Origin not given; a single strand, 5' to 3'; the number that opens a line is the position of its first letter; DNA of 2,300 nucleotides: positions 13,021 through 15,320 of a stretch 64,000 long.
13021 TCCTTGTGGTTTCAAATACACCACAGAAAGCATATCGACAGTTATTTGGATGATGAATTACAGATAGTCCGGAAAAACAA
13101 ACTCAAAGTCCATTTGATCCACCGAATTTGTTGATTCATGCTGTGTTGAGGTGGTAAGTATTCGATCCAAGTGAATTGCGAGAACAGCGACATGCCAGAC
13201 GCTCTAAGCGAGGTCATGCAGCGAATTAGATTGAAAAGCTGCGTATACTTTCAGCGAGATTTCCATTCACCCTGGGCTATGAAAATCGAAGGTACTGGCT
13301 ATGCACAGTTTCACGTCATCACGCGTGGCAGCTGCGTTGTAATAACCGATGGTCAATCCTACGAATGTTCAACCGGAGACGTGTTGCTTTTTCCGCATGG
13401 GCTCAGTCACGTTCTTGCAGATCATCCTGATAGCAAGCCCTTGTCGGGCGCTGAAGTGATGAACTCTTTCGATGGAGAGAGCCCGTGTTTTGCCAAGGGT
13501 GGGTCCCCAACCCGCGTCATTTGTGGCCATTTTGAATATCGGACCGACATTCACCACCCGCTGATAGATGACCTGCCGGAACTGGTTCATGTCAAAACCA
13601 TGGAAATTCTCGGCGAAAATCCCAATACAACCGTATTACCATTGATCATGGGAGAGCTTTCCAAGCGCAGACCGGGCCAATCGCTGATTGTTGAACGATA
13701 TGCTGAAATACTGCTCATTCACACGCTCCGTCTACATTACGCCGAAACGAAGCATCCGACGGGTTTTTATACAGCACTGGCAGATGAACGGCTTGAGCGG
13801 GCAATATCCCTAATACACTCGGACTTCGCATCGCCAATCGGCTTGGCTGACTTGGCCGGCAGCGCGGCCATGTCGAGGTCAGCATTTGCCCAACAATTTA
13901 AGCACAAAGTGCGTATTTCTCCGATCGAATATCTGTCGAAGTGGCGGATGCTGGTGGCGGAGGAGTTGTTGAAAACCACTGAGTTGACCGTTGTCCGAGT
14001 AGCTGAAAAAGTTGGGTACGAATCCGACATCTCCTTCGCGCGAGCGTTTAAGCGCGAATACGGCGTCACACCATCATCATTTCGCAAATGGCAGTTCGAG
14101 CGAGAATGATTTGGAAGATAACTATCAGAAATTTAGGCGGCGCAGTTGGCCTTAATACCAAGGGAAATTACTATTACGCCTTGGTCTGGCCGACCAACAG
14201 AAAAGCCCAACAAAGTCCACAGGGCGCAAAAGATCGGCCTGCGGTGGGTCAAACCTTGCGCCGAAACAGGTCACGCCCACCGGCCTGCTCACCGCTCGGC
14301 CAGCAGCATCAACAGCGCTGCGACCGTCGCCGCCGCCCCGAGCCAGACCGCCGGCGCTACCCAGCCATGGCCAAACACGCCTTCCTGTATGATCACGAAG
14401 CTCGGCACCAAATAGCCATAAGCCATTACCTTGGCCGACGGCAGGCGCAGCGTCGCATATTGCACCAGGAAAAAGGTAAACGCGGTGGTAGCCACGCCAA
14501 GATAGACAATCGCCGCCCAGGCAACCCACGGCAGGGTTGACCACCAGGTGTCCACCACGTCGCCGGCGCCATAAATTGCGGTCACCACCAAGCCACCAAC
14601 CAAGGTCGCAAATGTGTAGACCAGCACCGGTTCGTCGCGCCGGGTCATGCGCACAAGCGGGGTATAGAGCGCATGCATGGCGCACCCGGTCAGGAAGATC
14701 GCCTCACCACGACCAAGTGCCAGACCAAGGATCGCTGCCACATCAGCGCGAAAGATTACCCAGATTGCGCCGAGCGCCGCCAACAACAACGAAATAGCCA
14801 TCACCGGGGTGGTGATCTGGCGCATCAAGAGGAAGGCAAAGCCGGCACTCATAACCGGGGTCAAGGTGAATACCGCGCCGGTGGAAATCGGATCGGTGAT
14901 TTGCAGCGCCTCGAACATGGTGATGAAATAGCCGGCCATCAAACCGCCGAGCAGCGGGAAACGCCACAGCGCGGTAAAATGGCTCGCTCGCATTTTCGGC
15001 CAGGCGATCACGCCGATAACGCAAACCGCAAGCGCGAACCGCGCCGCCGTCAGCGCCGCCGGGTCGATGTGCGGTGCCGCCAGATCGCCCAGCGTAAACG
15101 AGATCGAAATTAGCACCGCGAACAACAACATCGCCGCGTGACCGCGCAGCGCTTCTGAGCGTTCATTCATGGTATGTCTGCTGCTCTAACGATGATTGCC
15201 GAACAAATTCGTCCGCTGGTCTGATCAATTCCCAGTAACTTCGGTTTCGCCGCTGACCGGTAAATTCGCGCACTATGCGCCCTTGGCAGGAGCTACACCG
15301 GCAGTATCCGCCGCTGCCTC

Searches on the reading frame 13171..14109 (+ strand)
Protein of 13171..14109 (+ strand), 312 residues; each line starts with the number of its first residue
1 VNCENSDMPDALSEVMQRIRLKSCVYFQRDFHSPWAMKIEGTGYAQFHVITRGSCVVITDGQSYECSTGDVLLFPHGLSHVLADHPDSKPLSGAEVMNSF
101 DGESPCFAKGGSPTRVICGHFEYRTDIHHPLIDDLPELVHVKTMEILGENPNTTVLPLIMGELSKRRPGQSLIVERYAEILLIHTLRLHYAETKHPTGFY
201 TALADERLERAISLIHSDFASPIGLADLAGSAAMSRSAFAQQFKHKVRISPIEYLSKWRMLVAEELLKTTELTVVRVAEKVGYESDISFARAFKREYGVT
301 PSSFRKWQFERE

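Call 51: search_protein_families(library=pfam, proteins=[window:13171-14109:+])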
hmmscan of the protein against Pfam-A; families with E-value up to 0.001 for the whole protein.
window:13171-14109:+ (312 aa): 5 families
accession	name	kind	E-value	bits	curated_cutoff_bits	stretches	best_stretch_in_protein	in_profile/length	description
PF12852.13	Cupin_6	-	8.9e-42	143.4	26.7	1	10-190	1-182/183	Cupin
PF12833.13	HTH_18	-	8.1e-21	74.5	33.6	1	228-306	1-79/80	Helix-turn-helix domain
PF00165.29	HTH_AraC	-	6.6e-16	58.4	26.6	2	267-306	1-42/42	Bacterial regulatory helix-turn-helix proteins, AraC family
PF02311.25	AraC_binding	-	8.1e-06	26.1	21.1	1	42-84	21-63/135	AraC-like ligand binding domain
PF07883.17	Cupin_2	-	0.00041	20.4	27.2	1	45-82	19-56/70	Cupin domain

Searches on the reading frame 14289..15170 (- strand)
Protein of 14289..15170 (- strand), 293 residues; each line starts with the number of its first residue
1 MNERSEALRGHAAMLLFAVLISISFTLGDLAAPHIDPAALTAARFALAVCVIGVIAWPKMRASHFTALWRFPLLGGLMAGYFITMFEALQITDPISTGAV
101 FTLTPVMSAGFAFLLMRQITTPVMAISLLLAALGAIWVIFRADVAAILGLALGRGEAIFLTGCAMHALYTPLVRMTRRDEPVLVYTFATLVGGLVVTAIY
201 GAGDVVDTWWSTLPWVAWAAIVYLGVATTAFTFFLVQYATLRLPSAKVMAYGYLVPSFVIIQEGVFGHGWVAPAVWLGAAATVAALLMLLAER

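Call 51: search_protein_families(library=pfam, proteins=[window:14289-15170:-])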
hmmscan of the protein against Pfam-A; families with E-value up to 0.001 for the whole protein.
window:14289-15170:- (293 aa): 1 family
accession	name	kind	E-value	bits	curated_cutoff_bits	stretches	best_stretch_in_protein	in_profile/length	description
PF00892.27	EamA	-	7.6e-20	72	28.2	2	155-290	3-134/135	EamA-like transporter family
